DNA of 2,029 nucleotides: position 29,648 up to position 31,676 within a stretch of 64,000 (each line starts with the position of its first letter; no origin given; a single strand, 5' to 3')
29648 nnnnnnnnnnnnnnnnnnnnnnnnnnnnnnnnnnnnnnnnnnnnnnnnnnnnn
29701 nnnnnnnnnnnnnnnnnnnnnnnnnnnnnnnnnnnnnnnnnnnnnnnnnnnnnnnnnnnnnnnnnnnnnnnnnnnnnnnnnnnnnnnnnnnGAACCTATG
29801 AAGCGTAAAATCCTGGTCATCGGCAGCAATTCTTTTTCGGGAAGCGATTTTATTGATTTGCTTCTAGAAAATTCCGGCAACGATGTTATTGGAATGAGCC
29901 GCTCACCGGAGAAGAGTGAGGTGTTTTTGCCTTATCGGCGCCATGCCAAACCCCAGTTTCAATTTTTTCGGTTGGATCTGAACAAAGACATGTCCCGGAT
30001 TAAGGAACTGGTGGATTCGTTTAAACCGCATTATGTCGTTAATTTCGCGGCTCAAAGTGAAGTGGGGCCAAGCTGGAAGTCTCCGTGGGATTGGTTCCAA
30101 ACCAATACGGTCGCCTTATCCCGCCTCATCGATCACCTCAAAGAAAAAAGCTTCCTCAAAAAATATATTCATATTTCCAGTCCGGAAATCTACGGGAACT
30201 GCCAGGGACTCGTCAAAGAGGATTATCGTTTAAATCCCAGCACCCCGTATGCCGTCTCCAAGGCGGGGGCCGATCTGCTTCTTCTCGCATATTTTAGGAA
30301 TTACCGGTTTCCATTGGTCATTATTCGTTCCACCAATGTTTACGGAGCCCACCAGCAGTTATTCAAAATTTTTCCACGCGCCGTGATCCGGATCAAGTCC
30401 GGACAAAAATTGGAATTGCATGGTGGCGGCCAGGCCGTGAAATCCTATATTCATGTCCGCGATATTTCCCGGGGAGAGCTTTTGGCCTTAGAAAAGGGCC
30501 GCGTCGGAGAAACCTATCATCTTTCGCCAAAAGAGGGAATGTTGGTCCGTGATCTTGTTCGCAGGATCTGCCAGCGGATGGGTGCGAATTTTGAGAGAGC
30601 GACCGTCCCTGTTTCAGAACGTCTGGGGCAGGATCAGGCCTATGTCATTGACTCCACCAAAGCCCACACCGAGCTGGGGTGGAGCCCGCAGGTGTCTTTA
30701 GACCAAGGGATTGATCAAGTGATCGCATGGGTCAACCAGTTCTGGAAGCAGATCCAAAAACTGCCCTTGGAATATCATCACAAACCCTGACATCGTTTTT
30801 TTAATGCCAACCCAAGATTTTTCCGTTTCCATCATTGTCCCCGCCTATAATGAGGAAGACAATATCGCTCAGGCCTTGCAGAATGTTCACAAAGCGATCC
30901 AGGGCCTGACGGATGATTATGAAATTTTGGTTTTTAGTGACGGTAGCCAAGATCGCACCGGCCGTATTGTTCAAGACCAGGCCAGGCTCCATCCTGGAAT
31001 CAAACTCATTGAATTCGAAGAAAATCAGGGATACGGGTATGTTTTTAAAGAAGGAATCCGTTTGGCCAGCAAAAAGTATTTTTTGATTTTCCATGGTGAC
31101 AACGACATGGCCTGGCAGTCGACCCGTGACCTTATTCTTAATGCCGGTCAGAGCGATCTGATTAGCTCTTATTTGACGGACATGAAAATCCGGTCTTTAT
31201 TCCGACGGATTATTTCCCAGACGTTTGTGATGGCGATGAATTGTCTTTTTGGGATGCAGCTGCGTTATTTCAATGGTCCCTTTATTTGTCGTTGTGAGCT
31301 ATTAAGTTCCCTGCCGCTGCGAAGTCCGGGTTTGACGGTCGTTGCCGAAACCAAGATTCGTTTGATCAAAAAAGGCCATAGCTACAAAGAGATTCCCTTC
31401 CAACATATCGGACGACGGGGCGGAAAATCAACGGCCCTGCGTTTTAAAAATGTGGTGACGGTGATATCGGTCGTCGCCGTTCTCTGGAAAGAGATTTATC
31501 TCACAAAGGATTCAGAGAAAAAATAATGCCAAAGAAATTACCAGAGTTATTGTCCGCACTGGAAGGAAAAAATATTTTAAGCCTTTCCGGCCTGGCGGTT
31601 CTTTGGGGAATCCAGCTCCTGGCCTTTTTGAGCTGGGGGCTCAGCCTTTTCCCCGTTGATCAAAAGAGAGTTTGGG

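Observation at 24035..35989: Three tandem 'polyprenyl-phosphate-sugar synthase (GT2) plus GT-C membrane transferase' modules: a multi-module periplasmic glycosylation machine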

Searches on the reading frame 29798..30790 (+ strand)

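Call 3: search_protein_families(library=pfam, proteins=[window:29798-30790:+], max_evalue=0.01)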
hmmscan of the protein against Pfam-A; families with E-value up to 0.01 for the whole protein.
window:29798-30790:+ (330 aa): 7 families
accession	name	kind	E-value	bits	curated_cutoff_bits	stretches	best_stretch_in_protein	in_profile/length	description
PF16363.11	GDP_Man_Dehyd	-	2e-48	166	27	1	6-307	1-331/332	GDP-mannose 4,6 dehydratase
PF01370.27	Epimerase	-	6.2e-42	144.1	20.9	1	5-241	1-238/240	NAD dependent epimerase/dehydratase family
PF04321.23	RmlD_sub_bind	-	1.1e-08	34.9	27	1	4-265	2-235/287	RmlD substrate binding domain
PF02719.21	Polysacc_synt_2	-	9.2e-05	22.2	20.2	1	5-267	1-253/293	Polysaccharide biosynthesis protein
PF01073.25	3Beta_HSD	-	0.00037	20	22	1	7-232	2-230/280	3-beta hydroxysteroid dehydrogenase/isomerase family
PF07993.18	NAD_binding_4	-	0.0009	18.9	20.1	1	99-184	108-210/258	Male sterility protein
PF13460.12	NAD_binding_10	-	0.0056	17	27.2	1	9-161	1-130/184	NAD(P)H-binding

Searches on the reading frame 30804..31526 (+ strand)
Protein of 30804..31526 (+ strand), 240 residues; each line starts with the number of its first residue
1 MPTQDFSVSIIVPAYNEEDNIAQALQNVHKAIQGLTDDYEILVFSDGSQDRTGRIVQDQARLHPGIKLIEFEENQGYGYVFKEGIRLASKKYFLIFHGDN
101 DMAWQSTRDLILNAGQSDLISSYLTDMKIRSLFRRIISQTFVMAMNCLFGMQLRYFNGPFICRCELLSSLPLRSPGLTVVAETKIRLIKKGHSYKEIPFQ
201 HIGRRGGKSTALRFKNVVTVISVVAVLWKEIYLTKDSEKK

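Call 3: search_protein_families(library=pfam, proteins=[window:30804-31526:+], max_evalue=0.01)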
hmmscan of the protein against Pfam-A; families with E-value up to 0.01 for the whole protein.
window:30804-31526:+ (240 aa): 2 families
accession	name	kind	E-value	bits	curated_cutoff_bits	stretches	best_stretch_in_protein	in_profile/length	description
PF00535.33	Glycos_transf_2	-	2.8e-20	73.4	23.3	1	9-100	1-89/168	Glycosyl transferase family 2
PF13641.12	Glyco_tranf_2_3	-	0.00011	22.8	27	1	8-100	3-97/230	Glycosyltransferase like family 2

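Call 6: search_protein_families(library=ncbifam, proteins=[window:30804-31526:+], max_evalue=0.01)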
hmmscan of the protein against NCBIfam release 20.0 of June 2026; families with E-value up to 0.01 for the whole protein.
window:30804-31526:+ (240 aa): 23 families
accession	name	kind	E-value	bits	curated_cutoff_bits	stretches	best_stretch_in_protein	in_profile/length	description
TIGR03937.1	PgaC_IcaA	equivalog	1.1e-15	57.5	422.3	1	7-108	46-144/407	poly-beta-1,6-N-acetyl-D-glucosamine synthase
TIGR04283.1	glyco_like_mftF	equivalog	2.4e-12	46.9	182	1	8-115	1-97/221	TIGR04283 family arsenosugar biosynthesis glycosyltransferase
NF047588.1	GlcsyltransPgfSStrep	equivalog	2.2e-11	43.5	500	1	8-152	3-148/308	glycosyltransferase PgfS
NF007482.0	PRK10073.1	equivalog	9.3e-11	41.3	423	1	5-117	5-113/334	glycosyltransferase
NF007986.1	PRK10714.1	equivalog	1.7e-09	37.1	529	1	7-138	7-139/316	undecaprenyl-phosphate 4-deoxy-4-formamido-L-arabinose transferase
TIGR04182.1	glyco_TIGR04182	equivalog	2.5e-09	36.9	325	1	8-213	2-202/293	S-layer glycoprotein N-glycosyltransferase AglJ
NF041875.1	EPS_EpsD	equivalog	6.9e-09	35.5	370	1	8-103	1-91/325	exopolysaccharide biosynthesis glycosyltransferase EpsD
NF041391.1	DPhHxTase_Halo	equivalog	1.1e-08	34.3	375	1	14-207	3-189/213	dolichyl-phosphate hexose transferase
NF047683.1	TeichurnBiosyTuaG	equivalog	1.2e-08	34.9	400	1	3-106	3-101/252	teichuronic acid biosynthesis protein TuaG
NF038302.1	EPS_HpsE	equivalog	1.2e-07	31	300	1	8-100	3-97/307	hormogonium polysaccharide biosynthesis glycosyltransferase HpsE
TIGR03469.1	HpnB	hypoth_equivalog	2.2e-06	27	379.25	1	7-150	45-197/386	hopene-associated glycosyltransferase HpnB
NF010496.0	PRK13915.1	equivalog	2.5e-05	23.5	262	1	5-56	30-81/307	glucosyl-3-phosphoglycerate synthase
NF053739.1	GlytfEpsEBac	equivalog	4.2e-05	22.6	450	1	8-99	3-92/265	glycosyltransferase EpsE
NF058614.1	PPMAGASynPpgS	equivalog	5.1e-05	22.8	370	1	8-107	2-94/226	polyprenyl-phospho-N-acetylgalactosaminyl synthase PpgS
TIGR03965.1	mycofact_glyco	equivalog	9.7e-05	21.4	280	1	6-97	74-161/467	mycofactocin biosynthesis glycosyltransferase MftF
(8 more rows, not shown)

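Call 63: search_solved_structures(query=window:30804-31526:+, max_evalue=0.0001, show_alignments=2)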
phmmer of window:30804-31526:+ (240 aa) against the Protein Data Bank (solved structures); distinct sequences matched with E-value up to 0.0001: 19.
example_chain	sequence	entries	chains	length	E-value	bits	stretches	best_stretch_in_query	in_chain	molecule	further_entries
5mlz_A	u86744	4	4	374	9.9e-13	51.5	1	4-217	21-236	Dolichol monophosphate mannose synthase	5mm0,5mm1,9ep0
2z87_A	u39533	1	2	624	1.7e-11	47.5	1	8-119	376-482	Chondroitin synthase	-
2z86_A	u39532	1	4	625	1.7e-11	47.5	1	8-119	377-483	Chondroitin synthase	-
3bcv_A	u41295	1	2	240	2.1e-07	34.1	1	8-102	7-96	Putative glycosyltransferase protein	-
5eke_A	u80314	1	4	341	6.3e-07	32.5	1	6-89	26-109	Uncharacterized glycosyltransferase sll0501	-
5ekp_C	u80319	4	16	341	6.4e-07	32.5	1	6-89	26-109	Uncharacterized glycosyltransferase sll0501 | Glycosyltransferase sll0501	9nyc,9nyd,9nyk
9nye_A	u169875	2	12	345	6.6e-07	32.4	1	6-89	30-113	Glycosyltransferase sll0501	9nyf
6yv7_B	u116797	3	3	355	2e-06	30.9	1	2-114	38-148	Glycosyl transferase, family 2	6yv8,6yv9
6yv7_A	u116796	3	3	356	2e-06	30.9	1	2-114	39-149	Glycosyl transferase, family 2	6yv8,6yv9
9hwj_A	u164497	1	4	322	4e-06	29.9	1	7-78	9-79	Undecaprenyl-phosphate 4-deoxy-4-formamido-L-arabinose transferase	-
3l7j_A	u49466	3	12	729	5.7e-06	29.4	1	8-104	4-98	Teichoic acid biosynthesis protein F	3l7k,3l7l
3l7m_A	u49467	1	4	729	5.7e-06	29.4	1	8-104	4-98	Teichoic acid biosynthesis protein F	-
3l7i_A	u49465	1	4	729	5.7e-06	29.4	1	8-104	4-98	Teichoic acid biosynthesis protein F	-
6p61_A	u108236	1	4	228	8.2e-06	28.9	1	7-98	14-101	Glycosyltransferase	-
8bz4_A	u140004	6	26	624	1.1e-05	28.5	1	4-118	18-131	Glycosyltransferase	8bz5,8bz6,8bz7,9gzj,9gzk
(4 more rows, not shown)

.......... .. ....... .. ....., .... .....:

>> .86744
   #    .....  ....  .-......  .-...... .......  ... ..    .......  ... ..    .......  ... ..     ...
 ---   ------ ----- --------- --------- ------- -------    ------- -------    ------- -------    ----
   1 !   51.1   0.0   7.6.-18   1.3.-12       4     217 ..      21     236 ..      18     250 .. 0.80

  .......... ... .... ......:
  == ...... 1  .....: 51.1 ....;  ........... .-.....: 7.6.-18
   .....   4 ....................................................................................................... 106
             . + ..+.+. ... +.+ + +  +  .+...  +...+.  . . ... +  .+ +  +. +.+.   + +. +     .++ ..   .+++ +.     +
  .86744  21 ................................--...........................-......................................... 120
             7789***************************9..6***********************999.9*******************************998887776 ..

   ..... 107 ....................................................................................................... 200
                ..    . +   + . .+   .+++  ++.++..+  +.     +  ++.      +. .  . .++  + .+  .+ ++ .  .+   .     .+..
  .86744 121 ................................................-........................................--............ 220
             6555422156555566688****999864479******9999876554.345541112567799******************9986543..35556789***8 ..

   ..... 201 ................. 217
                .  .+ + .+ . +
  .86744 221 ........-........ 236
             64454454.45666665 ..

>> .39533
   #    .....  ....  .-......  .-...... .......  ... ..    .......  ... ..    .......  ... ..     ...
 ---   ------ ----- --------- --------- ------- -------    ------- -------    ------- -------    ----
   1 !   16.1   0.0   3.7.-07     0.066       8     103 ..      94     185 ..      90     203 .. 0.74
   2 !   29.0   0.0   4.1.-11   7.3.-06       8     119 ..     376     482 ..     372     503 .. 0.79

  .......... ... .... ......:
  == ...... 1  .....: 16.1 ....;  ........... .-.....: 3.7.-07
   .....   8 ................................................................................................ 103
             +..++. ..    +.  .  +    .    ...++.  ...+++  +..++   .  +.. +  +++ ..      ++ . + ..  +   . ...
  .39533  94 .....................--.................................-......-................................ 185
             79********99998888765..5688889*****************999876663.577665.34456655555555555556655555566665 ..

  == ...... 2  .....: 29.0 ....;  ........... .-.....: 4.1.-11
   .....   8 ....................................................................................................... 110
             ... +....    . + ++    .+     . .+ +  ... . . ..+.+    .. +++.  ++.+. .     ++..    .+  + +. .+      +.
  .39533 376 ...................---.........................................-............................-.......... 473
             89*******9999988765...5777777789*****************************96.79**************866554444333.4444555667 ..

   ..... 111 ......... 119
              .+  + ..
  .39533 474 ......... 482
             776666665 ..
